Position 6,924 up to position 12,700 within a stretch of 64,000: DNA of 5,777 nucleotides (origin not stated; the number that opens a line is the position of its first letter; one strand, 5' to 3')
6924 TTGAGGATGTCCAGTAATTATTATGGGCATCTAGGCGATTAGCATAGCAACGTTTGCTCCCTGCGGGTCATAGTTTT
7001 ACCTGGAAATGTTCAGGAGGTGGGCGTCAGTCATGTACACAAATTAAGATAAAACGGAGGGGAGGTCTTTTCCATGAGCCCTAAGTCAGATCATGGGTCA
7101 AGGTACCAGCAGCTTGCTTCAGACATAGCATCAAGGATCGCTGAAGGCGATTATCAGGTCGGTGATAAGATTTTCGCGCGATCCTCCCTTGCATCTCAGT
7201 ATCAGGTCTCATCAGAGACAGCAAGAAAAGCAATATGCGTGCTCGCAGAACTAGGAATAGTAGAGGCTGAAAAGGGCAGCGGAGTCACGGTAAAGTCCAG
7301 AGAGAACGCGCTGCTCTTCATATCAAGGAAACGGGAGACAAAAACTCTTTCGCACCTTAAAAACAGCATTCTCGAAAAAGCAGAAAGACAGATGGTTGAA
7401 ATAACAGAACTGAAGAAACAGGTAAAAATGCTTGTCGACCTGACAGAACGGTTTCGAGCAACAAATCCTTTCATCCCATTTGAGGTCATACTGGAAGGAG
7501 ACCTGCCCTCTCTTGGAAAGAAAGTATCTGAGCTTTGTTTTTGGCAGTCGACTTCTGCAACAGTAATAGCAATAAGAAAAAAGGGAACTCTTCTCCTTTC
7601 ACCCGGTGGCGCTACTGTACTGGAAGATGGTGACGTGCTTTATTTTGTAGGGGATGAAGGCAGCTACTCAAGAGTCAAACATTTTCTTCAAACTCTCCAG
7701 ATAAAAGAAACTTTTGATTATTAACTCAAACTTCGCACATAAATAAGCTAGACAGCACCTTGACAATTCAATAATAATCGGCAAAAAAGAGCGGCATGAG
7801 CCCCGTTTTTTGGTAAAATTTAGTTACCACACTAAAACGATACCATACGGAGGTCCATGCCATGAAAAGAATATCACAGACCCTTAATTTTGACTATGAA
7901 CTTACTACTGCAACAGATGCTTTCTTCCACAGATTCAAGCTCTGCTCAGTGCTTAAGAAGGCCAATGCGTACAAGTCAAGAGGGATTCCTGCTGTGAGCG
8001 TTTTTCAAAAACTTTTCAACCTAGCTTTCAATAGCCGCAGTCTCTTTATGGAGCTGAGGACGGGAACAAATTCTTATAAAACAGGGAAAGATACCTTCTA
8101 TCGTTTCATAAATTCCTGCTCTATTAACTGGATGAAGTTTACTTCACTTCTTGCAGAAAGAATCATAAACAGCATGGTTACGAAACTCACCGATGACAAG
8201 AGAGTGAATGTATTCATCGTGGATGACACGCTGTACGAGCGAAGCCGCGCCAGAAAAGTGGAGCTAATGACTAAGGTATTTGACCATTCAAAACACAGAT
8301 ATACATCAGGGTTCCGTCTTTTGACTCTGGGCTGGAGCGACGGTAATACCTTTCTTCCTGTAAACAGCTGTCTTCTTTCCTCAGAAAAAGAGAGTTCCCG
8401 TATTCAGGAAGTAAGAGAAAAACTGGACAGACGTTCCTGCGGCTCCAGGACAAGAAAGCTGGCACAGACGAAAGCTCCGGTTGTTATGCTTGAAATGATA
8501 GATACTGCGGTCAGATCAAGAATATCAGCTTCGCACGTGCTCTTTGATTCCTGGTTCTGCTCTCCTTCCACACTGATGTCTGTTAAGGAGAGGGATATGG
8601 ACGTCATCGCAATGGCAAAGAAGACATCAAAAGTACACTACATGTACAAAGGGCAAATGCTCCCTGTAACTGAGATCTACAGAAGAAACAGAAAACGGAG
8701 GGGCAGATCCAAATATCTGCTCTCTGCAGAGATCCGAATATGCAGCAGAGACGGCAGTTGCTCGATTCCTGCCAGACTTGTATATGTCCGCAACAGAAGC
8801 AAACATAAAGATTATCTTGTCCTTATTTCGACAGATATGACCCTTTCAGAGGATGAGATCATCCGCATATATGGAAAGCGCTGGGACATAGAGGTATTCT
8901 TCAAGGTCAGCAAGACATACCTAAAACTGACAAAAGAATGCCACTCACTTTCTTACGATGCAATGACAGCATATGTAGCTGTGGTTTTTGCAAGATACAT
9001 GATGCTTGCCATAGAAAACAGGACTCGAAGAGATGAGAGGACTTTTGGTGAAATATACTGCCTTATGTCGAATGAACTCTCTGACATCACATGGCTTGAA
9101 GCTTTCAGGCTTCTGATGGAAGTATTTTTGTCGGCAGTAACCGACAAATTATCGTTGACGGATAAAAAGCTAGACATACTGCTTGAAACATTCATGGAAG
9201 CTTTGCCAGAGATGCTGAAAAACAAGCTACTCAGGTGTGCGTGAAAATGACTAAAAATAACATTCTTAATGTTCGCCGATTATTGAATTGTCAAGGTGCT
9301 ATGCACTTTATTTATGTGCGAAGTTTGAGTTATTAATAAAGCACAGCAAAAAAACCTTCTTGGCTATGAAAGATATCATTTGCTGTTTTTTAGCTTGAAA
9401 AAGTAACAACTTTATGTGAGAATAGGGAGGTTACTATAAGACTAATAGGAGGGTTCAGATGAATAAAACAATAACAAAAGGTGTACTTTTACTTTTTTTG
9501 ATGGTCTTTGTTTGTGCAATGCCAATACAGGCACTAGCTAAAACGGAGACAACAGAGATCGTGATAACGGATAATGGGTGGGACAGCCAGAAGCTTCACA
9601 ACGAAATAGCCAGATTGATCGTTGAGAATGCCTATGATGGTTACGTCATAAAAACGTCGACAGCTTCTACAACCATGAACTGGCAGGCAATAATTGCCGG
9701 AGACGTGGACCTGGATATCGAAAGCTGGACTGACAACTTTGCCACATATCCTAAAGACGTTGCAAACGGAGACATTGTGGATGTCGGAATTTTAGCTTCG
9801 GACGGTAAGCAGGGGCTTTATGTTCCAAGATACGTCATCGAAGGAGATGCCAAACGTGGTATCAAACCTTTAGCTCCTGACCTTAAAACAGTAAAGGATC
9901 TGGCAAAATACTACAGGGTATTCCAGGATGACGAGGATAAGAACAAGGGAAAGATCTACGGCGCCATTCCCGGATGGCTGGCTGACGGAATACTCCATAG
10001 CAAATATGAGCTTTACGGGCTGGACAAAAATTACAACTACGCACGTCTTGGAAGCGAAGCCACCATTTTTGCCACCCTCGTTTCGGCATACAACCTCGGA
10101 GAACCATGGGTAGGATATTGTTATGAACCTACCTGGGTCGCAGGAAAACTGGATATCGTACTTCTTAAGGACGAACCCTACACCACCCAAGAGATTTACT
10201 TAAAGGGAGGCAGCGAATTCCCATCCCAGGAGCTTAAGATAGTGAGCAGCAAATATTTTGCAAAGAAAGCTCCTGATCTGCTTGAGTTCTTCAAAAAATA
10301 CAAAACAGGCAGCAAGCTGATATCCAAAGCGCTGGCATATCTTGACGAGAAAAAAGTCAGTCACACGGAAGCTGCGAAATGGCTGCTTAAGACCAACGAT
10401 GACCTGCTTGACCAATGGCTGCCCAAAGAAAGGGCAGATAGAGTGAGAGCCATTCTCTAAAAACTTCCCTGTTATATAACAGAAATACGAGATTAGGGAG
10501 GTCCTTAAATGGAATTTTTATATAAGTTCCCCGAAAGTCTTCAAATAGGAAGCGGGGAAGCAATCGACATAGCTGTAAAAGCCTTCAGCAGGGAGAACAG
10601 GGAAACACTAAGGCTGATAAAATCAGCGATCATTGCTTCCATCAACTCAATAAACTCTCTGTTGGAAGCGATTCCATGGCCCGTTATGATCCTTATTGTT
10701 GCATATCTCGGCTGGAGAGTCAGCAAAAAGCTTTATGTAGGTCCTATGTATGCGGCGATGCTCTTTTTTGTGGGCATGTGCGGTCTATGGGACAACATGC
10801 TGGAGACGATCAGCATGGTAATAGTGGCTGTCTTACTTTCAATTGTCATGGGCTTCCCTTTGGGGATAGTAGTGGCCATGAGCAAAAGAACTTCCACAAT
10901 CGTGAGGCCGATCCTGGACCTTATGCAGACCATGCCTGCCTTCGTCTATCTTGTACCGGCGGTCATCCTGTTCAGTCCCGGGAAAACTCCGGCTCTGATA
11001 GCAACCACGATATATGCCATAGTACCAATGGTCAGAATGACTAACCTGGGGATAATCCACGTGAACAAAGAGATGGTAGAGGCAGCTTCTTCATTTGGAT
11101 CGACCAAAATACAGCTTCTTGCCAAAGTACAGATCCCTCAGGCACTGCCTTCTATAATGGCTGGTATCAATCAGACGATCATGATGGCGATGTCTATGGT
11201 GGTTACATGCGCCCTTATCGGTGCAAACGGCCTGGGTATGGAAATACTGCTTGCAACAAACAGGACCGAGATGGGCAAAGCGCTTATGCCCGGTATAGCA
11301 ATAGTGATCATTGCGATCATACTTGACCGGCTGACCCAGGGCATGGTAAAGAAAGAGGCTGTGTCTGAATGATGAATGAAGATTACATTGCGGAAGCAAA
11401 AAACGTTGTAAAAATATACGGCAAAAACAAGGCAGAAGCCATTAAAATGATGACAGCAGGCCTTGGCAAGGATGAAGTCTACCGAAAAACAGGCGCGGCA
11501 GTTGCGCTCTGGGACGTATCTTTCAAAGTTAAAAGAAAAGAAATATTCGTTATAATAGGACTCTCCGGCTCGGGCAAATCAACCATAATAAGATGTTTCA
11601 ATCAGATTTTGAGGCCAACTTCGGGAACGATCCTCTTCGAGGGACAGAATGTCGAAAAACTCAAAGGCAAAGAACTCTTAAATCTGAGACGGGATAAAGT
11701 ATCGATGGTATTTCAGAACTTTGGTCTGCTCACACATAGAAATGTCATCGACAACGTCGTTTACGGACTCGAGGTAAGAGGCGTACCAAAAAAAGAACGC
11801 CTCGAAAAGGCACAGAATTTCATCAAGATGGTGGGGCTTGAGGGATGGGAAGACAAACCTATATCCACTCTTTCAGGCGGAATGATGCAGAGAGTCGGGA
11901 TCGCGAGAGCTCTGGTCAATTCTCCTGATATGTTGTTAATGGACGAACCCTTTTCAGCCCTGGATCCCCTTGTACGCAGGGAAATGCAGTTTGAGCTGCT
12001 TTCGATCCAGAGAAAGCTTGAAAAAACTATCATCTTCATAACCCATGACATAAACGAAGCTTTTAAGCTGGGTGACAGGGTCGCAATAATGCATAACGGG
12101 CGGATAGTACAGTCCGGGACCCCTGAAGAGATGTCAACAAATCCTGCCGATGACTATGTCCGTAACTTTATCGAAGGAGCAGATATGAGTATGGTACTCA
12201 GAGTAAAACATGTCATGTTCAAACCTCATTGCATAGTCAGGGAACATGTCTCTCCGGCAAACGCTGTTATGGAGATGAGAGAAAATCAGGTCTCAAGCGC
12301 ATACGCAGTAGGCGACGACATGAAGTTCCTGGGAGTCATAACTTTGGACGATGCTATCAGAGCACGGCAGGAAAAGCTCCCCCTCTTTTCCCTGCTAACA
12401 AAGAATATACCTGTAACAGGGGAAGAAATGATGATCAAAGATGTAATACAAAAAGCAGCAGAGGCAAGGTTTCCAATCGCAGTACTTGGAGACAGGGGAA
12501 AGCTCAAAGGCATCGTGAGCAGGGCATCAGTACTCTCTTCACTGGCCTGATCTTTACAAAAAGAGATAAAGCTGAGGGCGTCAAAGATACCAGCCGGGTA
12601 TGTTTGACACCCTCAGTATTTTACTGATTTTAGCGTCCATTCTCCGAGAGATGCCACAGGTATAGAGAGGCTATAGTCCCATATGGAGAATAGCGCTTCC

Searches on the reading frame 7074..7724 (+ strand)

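Call 11: search_protein_families(library=pfam, proteins=[window:7074-7724:+], max_evalue=0.00001)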
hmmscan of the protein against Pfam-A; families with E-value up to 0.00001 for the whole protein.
window:7074-7724:+ (216 aa): 2 families
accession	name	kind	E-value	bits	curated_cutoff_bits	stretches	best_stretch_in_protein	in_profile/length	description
PF00392.27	GntR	-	2.5e-11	43.5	27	1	11-73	2-64/64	Bacterial regulatory proteins, gntR family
PF02080.26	TrkA_C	-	2.3e-10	40.6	27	1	143-205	9-70/71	TrkA-C domain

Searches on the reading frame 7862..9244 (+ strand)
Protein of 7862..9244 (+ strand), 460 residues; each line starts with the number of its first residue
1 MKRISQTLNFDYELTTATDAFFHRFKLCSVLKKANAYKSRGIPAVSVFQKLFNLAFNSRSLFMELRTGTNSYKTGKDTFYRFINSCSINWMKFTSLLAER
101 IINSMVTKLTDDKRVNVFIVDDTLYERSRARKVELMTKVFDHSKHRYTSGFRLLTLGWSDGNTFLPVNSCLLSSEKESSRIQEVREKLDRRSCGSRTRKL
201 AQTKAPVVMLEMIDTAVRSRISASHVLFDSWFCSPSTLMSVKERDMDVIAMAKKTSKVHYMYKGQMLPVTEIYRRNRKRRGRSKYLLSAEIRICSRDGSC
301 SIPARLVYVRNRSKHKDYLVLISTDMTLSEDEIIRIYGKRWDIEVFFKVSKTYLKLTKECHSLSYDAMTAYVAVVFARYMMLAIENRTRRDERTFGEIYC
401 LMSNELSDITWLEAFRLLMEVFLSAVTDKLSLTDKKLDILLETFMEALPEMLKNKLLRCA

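Call 11: search_protein_families(library=pfam, proteins=[window:7862-9244:+], max_evalue=0.00001)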
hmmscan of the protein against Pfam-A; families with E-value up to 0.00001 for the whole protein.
window:7862-9244:+ (460 aa): 3 families
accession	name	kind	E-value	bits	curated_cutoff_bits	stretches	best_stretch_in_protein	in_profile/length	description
PF13546.12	DDE_5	-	6.1e-25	88.7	27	1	71-283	39-239/272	DDE superfamily endonuclease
PF01609.27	DDE_Tnp_1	-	5.2e-10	39.8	23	1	218-375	74-194/200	Transposase DDE domain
PF04693.18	DDE_Tnp_2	-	1.5e-08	34.7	20.2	0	313-351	248-286/327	Archaeal putative transposase ISC1217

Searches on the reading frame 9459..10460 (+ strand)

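Call 11: search_protein_families(library=pfam, proteins=[window:9459-10460:+], max_evalue=0.00001)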
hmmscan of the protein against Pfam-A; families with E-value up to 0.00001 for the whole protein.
window:9459-10460:+ (333 aa): 1 family
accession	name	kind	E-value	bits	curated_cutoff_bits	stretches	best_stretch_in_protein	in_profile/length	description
PF04069.17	OpuAC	-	4.3e-43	148.2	21.2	1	33-310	2-255/257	Substrate binding domain of ABC-type glycine betaine transport system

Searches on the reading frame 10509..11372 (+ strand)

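Call 11: search_protein_families(library=pfam, proteins=[window:10509-11372:+], max_evalue=0.00001)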
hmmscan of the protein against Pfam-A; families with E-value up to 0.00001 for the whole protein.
window:10509-11372:+ (287 aa): 1 family
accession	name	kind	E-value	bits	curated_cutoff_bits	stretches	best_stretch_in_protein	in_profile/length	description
PF00528.27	BPD_transp_1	-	2e-23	83.5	26.4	1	115-277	1-176/184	Binding-protein-dependent transport system inner membrane component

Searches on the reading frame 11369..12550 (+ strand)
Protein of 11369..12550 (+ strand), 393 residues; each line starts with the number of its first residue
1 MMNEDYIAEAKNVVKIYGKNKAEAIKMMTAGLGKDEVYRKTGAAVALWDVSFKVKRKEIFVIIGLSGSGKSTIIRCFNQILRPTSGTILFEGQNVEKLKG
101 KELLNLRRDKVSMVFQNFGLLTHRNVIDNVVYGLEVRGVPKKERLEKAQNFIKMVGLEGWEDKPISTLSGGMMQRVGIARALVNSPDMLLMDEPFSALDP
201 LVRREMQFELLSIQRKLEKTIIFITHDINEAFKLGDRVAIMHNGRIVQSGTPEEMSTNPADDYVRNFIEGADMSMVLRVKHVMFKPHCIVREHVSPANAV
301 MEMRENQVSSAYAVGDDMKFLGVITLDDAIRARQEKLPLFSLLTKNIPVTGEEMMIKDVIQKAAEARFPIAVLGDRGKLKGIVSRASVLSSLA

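Call 12: search_protein_families(library=pfam, proteins=[window:11369-12550:+], max_evalue=0.00001)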
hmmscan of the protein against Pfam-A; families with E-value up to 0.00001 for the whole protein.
window:11369-12550:+ (393 aa): 3 families
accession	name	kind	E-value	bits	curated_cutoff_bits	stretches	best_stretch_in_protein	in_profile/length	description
PF00005.33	ABC_tran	-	4.8e-34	118.3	25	1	49-195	3-136/137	ABC transporter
PF00571.33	CBS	-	1e-12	48.6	24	0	279-333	1-55/57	CBS domain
PF13304.12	AAA_21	-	6.7e-08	33.4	27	0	59-103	1-48/304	AAA domain, putative AbiEii toxin, Type IV TA system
